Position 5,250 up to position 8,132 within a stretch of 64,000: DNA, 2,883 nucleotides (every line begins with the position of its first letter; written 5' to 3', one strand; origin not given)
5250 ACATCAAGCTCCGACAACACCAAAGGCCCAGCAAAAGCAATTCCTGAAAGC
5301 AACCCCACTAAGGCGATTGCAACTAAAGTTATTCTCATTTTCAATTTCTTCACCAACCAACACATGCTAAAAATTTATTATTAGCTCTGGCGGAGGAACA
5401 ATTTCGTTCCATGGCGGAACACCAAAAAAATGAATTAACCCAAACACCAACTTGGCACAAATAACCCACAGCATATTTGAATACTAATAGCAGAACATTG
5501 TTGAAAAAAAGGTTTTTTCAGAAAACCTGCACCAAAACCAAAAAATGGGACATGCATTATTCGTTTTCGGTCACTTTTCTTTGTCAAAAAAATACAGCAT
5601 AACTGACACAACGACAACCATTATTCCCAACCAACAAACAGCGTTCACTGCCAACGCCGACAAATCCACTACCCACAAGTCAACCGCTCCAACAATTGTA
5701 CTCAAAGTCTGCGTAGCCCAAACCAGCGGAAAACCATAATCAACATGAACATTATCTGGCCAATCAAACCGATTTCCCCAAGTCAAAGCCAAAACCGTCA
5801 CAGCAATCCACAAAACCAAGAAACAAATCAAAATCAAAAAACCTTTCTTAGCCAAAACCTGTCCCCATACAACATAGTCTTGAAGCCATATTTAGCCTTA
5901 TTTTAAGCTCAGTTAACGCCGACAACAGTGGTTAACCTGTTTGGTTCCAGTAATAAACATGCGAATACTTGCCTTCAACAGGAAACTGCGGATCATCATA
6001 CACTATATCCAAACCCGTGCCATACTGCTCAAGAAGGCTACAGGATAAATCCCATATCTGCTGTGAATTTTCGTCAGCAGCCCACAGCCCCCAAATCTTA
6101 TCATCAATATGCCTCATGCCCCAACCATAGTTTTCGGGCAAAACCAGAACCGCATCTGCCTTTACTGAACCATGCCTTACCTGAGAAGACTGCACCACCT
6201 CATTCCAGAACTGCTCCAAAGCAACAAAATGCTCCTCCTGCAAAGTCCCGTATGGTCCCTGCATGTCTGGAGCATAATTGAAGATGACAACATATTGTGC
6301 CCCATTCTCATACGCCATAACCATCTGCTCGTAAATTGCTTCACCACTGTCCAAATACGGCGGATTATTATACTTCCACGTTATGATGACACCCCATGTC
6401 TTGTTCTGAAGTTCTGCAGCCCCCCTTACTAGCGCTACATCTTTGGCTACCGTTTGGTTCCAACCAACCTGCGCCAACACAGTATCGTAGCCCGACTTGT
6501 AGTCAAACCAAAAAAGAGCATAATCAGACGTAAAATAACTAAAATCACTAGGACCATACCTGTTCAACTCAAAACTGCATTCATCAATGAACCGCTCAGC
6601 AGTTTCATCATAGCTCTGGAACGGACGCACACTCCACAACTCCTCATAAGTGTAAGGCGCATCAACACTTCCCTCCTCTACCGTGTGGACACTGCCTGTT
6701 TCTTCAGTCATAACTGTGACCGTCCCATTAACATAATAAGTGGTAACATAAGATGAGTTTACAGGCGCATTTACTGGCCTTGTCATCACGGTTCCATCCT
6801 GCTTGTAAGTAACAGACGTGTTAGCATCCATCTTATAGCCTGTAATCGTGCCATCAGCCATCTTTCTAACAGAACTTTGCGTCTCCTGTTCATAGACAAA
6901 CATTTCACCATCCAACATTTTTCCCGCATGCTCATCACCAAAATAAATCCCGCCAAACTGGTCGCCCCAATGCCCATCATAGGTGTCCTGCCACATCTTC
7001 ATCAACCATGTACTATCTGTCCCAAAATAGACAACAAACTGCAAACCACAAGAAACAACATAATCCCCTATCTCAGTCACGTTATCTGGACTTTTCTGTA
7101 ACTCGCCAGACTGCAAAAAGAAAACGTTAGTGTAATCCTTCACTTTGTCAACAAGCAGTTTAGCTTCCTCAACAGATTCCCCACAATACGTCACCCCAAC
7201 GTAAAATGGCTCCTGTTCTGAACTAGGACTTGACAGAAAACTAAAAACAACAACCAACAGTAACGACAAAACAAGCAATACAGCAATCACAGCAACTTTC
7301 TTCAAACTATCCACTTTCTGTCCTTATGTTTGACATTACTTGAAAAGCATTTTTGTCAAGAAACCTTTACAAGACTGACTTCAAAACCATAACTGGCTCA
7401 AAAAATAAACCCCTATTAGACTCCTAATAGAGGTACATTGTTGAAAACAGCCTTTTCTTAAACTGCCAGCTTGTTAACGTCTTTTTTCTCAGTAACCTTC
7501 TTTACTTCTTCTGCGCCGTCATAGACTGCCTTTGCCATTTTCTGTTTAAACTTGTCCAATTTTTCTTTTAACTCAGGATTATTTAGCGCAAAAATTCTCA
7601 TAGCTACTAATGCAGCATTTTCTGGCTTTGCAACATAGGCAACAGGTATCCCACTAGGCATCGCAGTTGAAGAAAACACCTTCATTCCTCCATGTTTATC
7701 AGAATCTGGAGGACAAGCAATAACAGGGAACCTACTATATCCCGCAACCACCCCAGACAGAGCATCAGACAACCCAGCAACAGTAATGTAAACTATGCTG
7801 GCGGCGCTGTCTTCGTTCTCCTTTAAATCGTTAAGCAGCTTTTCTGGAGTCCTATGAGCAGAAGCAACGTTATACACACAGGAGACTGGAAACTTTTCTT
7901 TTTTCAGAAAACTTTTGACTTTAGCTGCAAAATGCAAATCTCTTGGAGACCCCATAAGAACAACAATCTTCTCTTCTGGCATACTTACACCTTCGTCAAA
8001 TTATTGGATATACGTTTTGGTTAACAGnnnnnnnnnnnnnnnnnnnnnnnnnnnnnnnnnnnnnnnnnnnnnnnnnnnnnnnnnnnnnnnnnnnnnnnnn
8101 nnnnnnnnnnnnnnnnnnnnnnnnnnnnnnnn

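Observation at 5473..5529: Four-copy family of a ~45-55-nt two-hairpin intergenic element (REP-like unit or small RNA)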

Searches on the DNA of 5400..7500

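Call 27: search_rna_families(source=window, start=5400, end=7500, threshold=evalue, max_evalue=10)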
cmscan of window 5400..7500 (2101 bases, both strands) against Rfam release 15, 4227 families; matches with E-value up to 10: 6.
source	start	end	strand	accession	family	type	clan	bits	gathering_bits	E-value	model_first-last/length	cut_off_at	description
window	6521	6615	-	RF01424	snoR118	Gene; snRNA; snoRNA; CD-box;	CL00071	16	44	5.5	1-92/92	no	small nucleolar RNA snoR118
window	7140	7199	-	RF02922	RAGATH-32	Cis-reg;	-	15.9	41.8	1.4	1-78/78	no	RAGATH-32 RNA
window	6567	6615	-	RF01133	sR3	Gene; snRNA; snoRNA; CD-box;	-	14.3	41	1.2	1-55/55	no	Small nucleolar RNA sR3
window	6692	6742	-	RF03036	osmY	Gene; sRNA;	-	13.9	46.9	6.6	2-56/72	no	osmY RNA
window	6594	6643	-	RF01129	sR44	Gene; snRNA; snoRNA; CD-box;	-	12.3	45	7.6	1-55/55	no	Small nucleolar RNA sR44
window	6594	6651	-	RF01136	sR28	Gene; snRNA; snoRNA; CD-box;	-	11.4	39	8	1-55/55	no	Small nucleolar RNA sR28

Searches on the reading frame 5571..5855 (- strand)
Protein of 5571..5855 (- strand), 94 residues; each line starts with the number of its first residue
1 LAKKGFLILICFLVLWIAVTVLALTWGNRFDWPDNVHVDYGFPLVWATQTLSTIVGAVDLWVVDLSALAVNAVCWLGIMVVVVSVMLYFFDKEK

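Call 13: find_encoding_contigs(protein=window:5571-5855:-, flank=10000, max_places=10)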
Protein window:5571-5855:- (94 aa): no gene with exactly this product is on record in the collection.

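Call 46: search_protein_families(library=pfam, proteins=[window:5571-5855:-], max_evalue=0.01)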
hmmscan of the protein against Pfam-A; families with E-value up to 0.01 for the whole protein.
window:5571-5855:- (94 aa): 0 families

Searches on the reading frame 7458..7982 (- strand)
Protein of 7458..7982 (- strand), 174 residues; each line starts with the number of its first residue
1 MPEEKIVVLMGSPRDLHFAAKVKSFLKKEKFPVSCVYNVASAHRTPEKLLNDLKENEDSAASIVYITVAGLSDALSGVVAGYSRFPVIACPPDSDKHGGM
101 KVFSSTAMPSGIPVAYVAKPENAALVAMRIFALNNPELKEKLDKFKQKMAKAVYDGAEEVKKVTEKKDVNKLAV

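Call 15: find_encoding_contigs(protein=window:7458-7982:-, flank=10000, max_places=10)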
Protein window:7458-7982:- (174 aa): no gene with exactly this product is on record in the collection.

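Call 42: find_related_loci(query=window:7458-7982:-, collection=metagenome_contigs, flank=2500)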
Query window:7458-7982:- (174 aa) in metagenome_contigs; peptide patterns used: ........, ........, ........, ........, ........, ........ (x = any residue, [..] = any of these).
600 stretches matched a pattern (row limit reached: there are more); 297 encode a relative of the query (tblastn E <= 1e-3); the best 80 are kept; 80 distinct loci.
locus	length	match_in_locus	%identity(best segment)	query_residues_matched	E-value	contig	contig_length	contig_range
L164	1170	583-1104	89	1-174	2e-111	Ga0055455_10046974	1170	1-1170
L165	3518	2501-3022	86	1-174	3e-101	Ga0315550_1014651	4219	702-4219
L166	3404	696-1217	86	1-174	3e-102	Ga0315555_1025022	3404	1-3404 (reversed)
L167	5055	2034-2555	87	1-174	3e-100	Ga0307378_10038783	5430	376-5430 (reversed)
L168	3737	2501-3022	87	1-174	2e-100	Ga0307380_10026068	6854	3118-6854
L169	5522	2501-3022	85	1-174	4e-98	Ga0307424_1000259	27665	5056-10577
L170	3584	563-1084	84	1-174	2e-98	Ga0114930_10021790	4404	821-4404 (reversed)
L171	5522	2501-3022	85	1-174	5e-98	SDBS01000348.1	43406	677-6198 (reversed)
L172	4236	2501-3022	82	1-174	8e-98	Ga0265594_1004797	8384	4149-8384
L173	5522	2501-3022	83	1-174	1e-97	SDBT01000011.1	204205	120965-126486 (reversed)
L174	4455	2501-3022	82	1-174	1e-97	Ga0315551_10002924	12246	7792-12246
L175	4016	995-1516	82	1-174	3e-97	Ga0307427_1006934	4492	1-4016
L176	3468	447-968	83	1-174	4e-97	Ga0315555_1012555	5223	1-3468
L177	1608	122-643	83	1-174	7e-103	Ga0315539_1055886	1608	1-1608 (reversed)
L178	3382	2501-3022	83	1-174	7e-97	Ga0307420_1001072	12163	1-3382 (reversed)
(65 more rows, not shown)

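Call 46: search_protein_families(library=pfam, proteins=[window:7458-7982:-], max_evalue=0.01)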
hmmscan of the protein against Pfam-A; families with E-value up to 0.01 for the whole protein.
window:7458-7982:- (174 aa): 1 family
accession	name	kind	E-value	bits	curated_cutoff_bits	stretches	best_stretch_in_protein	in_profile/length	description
PF00731.26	AIRC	-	6.7e-40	136.5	30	1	5-151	1-147/148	AIR carboxylase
